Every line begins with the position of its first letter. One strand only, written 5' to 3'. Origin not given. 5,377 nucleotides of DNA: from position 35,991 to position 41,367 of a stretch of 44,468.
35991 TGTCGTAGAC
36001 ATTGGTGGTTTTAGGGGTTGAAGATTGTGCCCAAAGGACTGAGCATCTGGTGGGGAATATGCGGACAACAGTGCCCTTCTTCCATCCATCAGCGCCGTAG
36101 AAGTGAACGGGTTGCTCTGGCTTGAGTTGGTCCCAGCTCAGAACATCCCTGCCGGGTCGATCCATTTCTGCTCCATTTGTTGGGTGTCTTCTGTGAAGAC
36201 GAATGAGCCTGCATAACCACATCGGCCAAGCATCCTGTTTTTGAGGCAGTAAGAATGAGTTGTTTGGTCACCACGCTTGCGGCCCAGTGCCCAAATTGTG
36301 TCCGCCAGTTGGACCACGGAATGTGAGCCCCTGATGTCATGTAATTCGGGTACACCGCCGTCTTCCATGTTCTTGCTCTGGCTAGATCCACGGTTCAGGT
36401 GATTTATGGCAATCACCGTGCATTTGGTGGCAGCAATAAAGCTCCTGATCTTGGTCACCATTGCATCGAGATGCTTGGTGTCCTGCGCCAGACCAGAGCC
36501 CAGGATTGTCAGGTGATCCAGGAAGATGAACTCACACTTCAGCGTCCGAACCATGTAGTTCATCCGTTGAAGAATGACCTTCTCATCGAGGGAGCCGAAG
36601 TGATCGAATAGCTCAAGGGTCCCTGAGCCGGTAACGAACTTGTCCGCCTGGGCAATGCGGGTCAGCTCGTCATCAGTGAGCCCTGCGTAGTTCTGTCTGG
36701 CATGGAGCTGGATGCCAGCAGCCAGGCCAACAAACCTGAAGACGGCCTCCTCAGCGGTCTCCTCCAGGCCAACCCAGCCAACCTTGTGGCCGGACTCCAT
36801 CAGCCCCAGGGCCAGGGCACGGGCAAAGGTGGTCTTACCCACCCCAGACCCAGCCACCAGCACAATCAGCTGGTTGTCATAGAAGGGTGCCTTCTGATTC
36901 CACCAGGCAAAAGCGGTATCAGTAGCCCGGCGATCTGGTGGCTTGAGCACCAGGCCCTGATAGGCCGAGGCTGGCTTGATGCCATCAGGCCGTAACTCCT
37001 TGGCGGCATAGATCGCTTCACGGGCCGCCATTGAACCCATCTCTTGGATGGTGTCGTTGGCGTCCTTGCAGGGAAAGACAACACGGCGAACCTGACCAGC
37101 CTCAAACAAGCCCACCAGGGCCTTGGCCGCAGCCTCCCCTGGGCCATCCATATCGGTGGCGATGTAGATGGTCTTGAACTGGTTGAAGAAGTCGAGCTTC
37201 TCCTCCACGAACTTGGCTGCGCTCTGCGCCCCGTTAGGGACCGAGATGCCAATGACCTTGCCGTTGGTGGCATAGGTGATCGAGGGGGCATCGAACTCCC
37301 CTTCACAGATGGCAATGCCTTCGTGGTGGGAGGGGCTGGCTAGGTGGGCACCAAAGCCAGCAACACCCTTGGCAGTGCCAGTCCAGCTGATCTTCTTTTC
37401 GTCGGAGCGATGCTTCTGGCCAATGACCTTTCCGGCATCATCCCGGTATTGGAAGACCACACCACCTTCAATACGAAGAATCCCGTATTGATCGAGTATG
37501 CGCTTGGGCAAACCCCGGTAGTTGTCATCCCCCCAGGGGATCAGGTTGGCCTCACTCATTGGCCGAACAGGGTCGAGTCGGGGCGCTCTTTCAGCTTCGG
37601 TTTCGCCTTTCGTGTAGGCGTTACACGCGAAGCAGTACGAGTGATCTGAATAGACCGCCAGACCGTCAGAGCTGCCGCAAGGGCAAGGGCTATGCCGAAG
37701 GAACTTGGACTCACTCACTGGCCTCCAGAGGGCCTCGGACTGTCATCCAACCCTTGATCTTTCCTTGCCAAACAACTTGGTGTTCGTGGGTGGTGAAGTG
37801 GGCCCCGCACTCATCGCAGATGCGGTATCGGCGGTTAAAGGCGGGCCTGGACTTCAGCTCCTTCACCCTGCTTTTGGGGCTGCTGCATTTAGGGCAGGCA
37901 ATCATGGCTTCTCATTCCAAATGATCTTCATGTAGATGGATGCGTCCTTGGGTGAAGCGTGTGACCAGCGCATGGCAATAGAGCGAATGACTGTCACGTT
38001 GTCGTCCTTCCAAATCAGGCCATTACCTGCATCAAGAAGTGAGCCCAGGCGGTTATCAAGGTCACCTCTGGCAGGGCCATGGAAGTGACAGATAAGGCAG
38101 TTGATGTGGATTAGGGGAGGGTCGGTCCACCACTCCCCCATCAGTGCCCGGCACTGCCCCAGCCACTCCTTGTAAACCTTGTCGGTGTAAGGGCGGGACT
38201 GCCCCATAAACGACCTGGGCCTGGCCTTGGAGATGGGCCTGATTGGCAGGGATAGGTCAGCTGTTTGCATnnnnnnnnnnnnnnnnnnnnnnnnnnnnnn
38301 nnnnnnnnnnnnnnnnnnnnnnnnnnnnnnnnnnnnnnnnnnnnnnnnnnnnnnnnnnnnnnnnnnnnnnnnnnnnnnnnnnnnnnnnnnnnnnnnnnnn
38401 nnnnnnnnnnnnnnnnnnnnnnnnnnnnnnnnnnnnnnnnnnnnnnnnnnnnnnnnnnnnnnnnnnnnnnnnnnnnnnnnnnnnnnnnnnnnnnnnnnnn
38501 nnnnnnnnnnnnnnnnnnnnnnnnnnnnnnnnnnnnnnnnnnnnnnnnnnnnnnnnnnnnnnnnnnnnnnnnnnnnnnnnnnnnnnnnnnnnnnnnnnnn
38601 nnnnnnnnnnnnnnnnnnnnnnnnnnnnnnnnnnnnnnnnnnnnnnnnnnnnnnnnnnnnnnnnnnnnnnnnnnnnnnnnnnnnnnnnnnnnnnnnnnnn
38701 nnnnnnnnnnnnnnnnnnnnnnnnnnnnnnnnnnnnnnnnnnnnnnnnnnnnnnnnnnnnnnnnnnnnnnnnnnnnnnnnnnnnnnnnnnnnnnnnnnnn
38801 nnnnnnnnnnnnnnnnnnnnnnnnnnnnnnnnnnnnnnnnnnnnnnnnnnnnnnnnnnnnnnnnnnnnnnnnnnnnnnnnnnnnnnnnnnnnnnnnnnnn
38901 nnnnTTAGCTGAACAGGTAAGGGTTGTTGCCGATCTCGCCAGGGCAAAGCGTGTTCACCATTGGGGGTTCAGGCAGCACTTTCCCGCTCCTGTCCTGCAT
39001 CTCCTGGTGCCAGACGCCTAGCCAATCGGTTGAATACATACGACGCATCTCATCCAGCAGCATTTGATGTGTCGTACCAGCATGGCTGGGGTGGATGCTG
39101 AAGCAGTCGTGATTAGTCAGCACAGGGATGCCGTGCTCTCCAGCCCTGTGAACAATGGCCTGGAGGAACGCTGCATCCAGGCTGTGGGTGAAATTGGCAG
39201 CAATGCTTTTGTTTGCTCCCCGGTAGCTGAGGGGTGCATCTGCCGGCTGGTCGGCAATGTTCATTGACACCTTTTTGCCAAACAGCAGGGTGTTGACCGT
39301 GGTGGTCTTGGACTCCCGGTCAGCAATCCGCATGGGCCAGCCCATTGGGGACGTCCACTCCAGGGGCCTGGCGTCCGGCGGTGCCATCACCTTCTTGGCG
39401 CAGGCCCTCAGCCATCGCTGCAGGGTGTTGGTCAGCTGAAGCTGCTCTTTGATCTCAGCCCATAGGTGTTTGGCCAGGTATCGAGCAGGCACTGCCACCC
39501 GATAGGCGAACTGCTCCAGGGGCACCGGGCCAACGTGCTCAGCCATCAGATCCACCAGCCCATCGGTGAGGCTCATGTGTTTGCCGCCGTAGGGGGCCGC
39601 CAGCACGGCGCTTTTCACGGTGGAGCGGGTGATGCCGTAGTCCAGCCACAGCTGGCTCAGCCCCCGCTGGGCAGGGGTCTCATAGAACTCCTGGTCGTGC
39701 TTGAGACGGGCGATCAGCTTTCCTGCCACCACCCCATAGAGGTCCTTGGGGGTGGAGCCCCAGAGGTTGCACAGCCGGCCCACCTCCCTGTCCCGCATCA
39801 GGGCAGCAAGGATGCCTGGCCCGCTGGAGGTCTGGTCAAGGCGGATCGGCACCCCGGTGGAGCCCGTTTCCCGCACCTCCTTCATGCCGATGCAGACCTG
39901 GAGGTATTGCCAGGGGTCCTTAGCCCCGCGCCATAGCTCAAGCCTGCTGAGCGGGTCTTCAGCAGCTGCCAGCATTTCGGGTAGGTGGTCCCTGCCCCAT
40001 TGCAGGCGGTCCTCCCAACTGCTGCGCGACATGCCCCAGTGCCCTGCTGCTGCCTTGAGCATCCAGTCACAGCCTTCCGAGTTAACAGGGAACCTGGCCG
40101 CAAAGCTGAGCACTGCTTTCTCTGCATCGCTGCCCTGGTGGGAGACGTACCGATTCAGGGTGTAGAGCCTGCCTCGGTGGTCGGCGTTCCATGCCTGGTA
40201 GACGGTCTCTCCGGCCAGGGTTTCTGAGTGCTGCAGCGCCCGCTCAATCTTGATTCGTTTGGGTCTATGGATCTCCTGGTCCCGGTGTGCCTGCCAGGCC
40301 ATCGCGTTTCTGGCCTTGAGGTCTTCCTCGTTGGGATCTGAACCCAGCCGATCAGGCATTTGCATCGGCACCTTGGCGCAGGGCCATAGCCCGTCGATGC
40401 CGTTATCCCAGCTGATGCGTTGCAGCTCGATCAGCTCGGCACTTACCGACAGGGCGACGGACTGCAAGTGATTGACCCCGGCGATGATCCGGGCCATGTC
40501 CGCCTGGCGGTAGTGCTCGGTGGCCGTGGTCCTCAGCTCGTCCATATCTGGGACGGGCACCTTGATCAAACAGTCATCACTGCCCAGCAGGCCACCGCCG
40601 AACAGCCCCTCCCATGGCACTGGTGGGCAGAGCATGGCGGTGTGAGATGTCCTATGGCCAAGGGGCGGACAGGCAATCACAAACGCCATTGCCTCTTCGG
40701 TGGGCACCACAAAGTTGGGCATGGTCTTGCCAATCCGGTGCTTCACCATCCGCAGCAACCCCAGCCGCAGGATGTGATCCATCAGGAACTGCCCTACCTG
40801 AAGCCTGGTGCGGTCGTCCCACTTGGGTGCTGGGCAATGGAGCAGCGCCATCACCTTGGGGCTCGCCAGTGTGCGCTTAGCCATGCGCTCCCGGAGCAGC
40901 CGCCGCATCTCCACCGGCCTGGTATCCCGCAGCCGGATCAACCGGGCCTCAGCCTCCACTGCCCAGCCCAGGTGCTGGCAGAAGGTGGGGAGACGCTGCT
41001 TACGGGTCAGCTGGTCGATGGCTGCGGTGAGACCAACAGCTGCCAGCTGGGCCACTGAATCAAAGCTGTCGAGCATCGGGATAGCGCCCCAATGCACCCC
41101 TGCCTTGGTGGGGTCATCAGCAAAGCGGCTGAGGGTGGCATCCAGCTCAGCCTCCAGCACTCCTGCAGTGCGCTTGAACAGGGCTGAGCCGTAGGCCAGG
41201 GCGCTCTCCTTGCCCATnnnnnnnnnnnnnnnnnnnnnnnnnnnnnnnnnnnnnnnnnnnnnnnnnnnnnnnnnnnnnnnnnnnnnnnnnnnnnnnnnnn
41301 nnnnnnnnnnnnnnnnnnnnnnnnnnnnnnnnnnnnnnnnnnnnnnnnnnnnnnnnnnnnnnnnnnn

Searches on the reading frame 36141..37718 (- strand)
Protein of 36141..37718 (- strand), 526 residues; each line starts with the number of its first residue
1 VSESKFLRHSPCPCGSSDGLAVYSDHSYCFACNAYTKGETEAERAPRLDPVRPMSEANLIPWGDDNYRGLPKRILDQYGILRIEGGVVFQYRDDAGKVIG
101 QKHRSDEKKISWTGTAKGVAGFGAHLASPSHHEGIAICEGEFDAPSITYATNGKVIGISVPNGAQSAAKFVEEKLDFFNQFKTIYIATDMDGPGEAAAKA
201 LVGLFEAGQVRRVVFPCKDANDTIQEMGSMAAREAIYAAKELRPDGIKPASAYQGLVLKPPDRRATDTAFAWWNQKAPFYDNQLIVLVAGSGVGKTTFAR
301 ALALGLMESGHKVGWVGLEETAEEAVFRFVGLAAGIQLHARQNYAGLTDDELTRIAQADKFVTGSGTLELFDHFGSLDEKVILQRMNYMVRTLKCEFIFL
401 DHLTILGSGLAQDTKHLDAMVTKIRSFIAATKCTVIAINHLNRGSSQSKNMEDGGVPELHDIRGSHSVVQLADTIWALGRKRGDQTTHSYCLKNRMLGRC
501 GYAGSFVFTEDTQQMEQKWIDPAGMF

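Call 50: search_protein_families(library=pfam, proteins=[window:36141-37718:-], max_evalue=0.01)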
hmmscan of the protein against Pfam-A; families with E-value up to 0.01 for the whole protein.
window:36141-37718:- (526 aa): 11 families
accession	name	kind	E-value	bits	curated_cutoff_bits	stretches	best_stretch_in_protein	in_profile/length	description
PF03796.21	DnaB_C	-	3.3e-17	63.2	27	1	279-485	16-218/255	DnaB-like helicase C terminal domain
PF13481.12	AAA_25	-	1.7e-07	31.5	27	1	283-444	34-193/195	AAA domain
PF13155.12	Toprim_2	-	5.9e-07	30.2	22.1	1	137-223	2-87/88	Toprim-like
PF01751.28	Toprim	-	2.5e-06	28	23.1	1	135-215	2-93/96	Toprim domain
PF13362.12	Toprim_3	-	1.9e-05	25.5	27.2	1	136-229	3-94/95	Toprim domain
PF06745.19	ATPase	-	2e-05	24.6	26.6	1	281-447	18-170/231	KaiC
PF13662.12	Toprim_4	-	0.00034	21.2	25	1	135-207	3-77/85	Toprim domain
PF20720.3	nSTAND3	-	0.00054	20.1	27.2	1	281-316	16-51/155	Novel STAND NTPase 3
PF13154.11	DUF3991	-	0.0032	18.3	24.5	0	68-121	7-64/74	Protein of unknown function (DUF3991)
PF21268.3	Helic-prim_T7_N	-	0.0043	17.7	27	1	88-114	33-59/59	Bacteriophage T7 DNA helicase/primase, N-terminal a+b fold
PF10609.15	ParA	-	0.0091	15.9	27.1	0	283-315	5-37/246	NUBPL iron-transfer P-loop NTPase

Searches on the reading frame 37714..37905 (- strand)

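Call 50: search_protein_families(library=pfam, proteins=[window:37714-37905:-], max_evalue=0.01)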
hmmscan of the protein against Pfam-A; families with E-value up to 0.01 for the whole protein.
window:37714-37905:- (64 aa): 3 families
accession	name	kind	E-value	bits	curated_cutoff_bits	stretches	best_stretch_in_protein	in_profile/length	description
PF22811.2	Zn_ribbon_NrdR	-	2.1e-07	31.2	27.2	1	3-41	2-42/42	Transcriptional repressor NrdR-like, N-terminal domain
PF04606.18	Ogr_Delta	-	0.00048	20.4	26.3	1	4-43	2-43/47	Ogr/Delta-like zinc finger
PF13248.11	Zn_ribbon_3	-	0.0066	16.3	27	0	1-14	2-16/26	zinc-ribbon domain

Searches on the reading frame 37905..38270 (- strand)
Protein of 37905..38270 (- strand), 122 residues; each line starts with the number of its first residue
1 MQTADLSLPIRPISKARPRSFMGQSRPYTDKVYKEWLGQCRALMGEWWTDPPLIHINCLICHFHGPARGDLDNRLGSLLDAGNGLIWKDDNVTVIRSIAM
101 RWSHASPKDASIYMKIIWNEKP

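Call 50: search_protein_families(library=pfam, proteins=[window:37905-38270:-], max_evalue=0.01)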
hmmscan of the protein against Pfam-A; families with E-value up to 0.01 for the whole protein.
window:37905-38270:- (122 aa): 1 family
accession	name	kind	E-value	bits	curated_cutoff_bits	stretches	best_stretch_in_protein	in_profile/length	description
PF05866.16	RusA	-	6e-07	30.6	22.8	1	9-107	1-117/124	Endodeoxyribonuclease RusA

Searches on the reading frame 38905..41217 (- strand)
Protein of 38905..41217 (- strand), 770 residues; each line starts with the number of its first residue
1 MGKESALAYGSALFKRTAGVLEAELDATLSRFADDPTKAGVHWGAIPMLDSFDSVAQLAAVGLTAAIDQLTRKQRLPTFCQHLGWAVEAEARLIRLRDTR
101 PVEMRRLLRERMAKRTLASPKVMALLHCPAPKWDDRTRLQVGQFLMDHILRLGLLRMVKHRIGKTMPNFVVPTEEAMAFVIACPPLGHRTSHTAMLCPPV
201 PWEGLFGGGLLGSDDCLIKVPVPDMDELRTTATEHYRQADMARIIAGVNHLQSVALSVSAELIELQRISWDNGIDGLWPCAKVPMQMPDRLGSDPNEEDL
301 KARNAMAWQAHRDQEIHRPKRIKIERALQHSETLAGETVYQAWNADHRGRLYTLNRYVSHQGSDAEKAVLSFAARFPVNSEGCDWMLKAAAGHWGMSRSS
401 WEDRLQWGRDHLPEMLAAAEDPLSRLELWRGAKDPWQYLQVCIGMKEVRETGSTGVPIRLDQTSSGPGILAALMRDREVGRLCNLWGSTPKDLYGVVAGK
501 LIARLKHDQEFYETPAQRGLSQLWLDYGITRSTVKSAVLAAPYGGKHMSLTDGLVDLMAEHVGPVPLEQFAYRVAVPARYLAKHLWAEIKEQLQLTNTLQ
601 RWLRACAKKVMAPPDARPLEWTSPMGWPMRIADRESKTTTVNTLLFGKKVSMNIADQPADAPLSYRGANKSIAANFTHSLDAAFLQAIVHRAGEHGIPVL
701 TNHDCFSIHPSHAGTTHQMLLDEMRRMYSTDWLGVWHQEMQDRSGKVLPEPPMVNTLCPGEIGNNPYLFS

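Call 6: search_dna_similar(query=window:38905-41217:-, collection=phages, mode=protein, max_rows=25)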
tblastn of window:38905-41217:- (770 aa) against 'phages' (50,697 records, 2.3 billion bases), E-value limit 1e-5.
Records with a match: 2743; places in all: 2751; records where one place covers at least 80% of the query: 1801.
Best place of each record, by identity: <60% 2743.
By first word of the organism name: Klebsiella 703; Escherichia 384; Pseudomonas 342; Acinetobacter 167; Salmonella 113; Vibrio 93; Yersinia 88; Pectobacterium 84; Ralstonia 55; Xanthomonas 54; and 76 more.
By host as written in the record: - 389; Klebsiella pneumoniae 378; Escherichia coli 134; Acinetobacter baumannii 59; Pseudomonas putida KT2440 and Paw85 53; Pseudomonas aeruginosa 48; Yersinia pestis 38; Pectobacterium atrosepticum DSM18077 33; and 695 more.
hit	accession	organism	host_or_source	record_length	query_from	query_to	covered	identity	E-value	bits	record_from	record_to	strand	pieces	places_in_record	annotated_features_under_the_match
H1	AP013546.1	uncultured phage_MedDCM-OCT-S37-C6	metagenomic fosmid library constructed ...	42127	1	770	100%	51.8%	0e+0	797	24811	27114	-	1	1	DNA-directed RNA polymerase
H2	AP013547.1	uncultured phage_MedDCM-OCT-S31-C1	metagenomic fosmid library constructed ...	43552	1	769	100%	50.3%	0e+0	795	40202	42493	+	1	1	Mitochondrial DNA-directed RNA polymerase (RPO41)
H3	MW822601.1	Synechococcus phage S-SRP02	Synechococcus sp. SR-C1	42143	2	770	100%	37.4%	2e-128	428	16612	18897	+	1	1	DNA-directed RNA polymerase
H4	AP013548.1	uncultured phage_MedDCM-OCT-S38-C3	metagenomic fosmid library constructed ...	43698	2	770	100%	28.4%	4e-88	310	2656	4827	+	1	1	DNA-directed RNA polymerase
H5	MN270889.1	Ralstonia phage P-PSG-11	Ralstonia solanacearum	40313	2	770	100%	26.6%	2e-51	201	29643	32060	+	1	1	RNA polymerase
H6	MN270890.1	Ralstonia phage P-PSG-11-1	Ralstonia solanacearum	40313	2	770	100%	26.6%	2e-51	201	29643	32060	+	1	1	RNA polymerase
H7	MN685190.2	Ralstonia phage vRsoP-WM2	environmental water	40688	2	770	100%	26.3%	3e-50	197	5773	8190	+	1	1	DNA-directed RNA polymerase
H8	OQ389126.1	Ralstonia phage BOESR1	Ralstonia pseudosolanacearum (NCPPB ...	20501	4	720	93%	28.2%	8e-53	205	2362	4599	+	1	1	RNA polymerase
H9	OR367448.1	Ralstonia phage BOESR1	Ralstonia pseudosolanacearum (NCPPB ...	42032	4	720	93%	28.2%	9e-53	205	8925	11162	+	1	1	RNA polymerase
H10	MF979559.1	Ralstonia phage DU_RP_I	Ralstonia solanacearum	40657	2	770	100%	26.1%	2e-50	197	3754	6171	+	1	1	RNA polymerase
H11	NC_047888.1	Ralstonia phage DU_RP_I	Ralstonia solanacearum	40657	2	770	100%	26.1%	2e-50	197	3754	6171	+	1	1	RNA polymerase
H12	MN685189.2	Ralstonia phage vRsoP-WF2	environmental water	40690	2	770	100%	26.0%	3e-50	197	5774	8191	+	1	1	DNA-directed RNA polymerase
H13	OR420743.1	Roseobacter phage CRP-125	Paracoccaceae bacterium strain FZCC0023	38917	3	770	100%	26.1%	1e-52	204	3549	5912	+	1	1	RNA polymerase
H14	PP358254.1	Ralstonia phage PY04L1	Ralstonia solanacearum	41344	2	770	100%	26.0%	2e-50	197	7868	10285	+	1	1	T7 RNA polymerase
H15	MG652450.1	Ralstonia phage RsoP1IDN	Ralstonia solanacearum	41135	9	769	99%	26.3%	8e-52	202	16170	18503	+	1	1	RNA polymerase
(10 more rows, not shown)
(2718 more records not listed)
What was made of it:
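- The phage encodes a T7-type RNAP (call 6).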

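Call 15: find_related_loci(query=window:38905-41217:-, collection=viral_contigs, flank=10000)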
Query window:38905-41217:- (770 aa) in viral_contigs; peptide patterns used: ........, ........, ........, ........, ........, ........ (x = any residue, [..] = any of these).
24 stretches matched a pattern; 20 encode a relative of the query (tblastn E <= 1e-3); 20 distinct loci.
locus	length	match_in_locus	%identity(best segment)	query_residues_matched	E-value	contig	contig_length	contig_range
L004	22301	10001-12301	51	1-770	0e+0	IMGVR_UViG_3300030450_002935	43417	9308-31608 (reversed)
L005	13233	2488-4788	52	1-770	0e+0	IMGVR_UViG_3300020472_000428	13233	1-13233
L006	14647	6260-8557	53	3-770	0e+0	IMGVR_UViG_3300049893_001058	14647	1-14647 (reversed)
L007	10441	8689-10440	53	2-586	0e+0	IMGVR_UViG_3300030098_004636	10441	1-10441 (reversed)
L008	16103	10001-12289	38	2-770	9e-158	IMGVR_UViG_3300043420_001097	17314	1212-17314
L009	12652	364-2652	38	2-770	4e-157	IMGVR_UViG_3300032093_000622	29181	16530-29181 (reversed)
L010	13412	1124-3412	38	2-770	4e-157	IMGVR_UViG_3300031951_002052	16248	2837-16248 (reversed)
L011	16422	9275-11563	38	2-770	4e-157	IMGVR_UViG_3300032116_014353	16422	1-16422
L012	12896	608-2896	38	2-770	7e-156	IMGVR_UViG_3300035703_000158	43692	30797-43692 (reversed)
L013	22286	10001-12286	37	3-770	2e-151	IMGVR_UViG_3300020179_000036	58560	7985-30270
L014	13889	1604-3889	37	2-770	6e-151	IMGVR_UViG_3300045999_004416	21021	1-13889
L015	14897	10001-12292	38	1-770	6e-151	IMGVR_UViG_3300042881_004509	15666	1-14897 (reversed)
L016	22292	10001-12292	38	1-770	8e-151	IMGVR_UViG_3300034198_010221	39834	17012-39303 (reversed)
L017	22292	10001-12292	37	1-770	9e-151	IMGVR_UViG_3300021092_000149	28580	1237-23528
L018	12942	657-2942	37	2-770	6e-148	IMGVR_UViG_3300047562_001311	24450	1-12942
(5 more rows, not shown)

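Call 20: find_related_loci(query=window:38905-41217:-, collection=genome_contigs, flank=10000)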
Query window:38905-41217:- (770 aa) in genome_contigs; peptide patterns used: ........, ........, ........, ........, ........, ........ (x = any residue, [..] = any of these).
14 stretches matched a pattern; 2 encode a relative of the query (tblastn E <= 1e-3); 2 distinct loci.
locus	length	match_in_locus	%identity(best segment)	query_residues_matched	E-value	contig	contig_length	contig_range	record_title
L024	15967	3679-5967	38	2-770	4e-156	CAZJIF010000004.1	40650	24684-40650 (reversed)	MAG TPA_asm: uncultured Klebsiella sp. isolate SRP318679_co1_6 genome assembly, contig: NODE_1477_length_40650_cov_14.90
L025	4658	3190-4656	39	2-494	2e-85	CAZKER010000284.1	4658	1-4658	MAG TPA_asm: uncultured Cyanobium sp. isolate binchicken_co216_101 genome assembly, contig: k141_128961, whole genome sh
